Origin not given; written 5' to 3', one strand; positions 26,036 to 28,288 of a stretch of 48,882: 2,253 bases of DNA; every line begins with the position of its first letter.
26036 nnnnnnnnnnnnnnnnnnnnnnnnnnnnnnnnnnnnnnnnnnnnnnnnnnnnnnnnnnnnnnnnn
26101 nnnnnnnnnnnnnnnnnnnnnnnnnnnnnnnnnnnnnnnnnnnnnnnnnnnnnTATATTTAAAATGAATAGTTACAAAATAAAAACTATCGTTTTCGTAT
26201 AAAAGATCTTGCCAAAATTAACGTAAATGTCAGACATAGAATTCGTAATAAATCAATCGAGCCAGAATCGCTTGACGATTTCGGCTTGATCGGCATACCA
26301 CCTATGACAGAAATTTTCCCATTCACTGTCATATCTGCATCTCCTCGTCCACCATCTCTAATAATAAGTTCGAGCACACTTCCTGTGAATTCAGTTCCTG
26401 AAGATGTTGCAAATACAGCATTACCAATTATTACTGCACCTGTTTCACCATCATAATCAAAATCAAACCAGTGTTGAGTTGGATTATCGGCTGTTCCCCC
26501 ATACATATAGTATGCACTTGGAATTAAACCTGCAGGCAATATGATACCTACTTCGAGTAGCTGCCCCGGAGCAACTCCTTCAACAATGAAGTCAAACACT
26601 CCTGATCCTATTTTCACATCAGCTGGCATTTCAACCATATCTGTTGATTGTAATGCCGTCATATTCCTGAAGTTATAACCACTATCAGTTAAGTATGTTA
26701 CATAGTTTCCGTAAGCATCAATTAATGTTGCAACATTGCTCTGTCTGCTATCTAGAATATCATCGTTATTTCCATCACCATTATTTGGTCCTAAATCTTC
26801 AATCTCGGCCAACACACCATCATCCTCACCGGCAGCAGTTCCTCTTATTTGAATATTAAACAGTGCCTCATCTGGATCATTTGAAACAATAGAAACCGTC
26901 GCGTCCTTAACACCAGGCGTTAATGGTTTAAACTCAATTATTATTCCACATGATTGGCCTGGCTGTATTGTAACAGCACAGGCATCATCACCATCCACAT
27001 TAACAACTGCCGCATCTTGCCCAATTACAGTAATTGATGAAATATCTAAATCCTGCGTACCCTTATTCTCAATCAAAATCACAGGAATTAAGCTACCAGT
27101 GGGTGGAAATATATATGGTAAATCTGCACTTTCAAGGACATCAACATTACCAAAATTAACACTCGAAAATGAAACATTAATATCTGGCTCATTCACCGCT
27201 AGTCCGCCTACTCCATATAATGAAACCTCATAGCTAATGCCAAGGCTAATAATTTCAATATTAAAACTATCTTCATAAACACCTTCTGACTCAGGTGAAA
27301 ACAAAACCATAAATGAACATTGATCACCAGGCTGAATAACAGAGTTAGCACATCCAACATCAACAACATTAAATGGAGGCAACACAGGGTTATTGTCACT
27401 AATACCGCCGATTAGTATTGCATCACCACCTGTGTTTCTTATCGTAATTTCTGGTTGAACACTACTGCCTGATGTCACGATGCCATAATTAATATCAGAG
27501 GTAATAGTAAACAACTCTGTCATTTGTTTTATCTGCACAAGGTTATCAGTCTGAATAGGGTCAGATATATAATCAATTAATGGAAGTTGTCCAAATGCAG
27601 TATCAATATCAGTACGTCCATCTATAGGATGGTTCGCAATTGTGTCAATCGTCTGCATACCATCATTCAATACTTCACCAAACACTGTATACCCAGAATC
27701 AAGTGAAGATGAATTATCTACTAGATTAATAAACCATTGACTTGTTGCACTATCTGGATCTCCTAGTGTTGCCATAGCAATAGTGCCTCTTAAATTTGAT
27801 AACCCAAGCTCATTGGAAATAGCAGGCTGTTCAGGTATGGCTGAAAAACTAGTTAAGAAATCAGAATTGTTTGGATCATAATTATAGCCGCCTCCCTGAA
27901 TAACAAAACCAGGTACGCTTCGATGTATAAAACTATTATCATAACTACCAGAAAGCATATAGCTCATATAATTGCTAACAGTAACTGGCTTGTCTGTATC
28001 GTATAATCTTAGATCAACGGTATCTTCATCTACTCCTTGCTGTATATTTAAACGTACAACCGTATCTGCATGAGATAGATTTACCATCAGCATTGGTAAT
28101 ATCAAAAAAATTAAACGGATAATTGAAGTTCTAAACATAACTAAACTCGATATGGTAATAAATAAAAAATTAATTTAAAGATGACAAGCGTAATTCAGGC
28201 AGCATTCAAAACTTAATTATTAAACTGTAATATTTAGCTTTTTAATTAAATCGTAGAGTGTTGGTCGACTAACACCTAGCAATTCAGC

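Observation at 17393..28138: Six-gene module of protein-directed enzymes between the PEP-CTERM cargo genes and prsR: candidate undescribed cargo/EPS modification system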

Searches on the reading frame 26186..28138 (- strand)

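Call 4: search_protein_families(library=pfam, proteins=[window:26186-28138:-], max_evalue=0.01)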
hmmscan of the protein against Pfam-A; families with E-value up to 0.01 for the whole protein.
window:26186-28138:- (650 aa): 7 families
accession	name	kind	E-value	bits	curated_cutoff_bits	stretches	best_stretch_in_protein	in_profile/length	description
PF00160.26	Pro_isomerase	-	1e-30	107.5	21.7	1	38-174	9-144/159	Cyclophilin type peptidyl-prolyl cis-trans isomerase/CLD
PF22073.2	Cep192_D4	-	4.3e-13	49.9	35.5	1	213-312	8-112/112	Cep192 domain 4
PF22544.2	HYDIN_VesB_CFA65-like_Ig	-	9e-13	48.7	25.5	2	353-433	24-99/100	HYDIN/CFA65/VesB-like, Ig-like domain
PF15780.11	ASH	-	3.8e-07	30.6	27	0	210-291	8-85/98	Abnormal spindle-like microcephaly-assoc'd, ASPM-SPD-2-Hydin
PF22067.2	Cep192_D3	-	1.4e-05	25.5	27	0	261-309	48-97/99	Cep192 domain 3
PF07610.17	DUF1573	-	2.3e-05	24.8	26.1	0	357-434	26-97/98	Protein of unknown function (DUF1573)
PF25249.1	Ig_CFAP65_7th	-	0.0028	17.9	28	0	257-296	46-85/120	CFAP65, seventh Ig-like domain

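Call 5: search_protein_families(library=ncbifam, proteins=[window:26186-28138:-], max_evalue=0.01)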
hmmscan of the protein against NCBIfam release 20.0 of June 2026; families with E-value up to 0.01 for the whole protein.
window:26186-28138:- (650 aa): 4 families
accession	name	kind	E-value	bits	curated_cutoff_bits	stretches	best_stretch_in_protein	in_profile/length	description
NF008151.0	PRK10903.1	equivalog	3.9e-28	98.2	308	1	23-170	26-165/190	peptidylprolyl isomerase A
NF012200.0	choice_anch_D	domain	1.8e-26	92.8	45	2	354-424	39-108/108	choice-of-anchor D domain-containing protein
NF008057.0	PRK10791.1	equivalog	4.2e-22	78.7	297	1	43-169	13-138/164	peptidylprolyl isomerase B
NF041766.1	choice_anch_U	domain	2.7e-09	37.7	32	1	505-614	2-89/92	choice-of-anchor U domain-containing protein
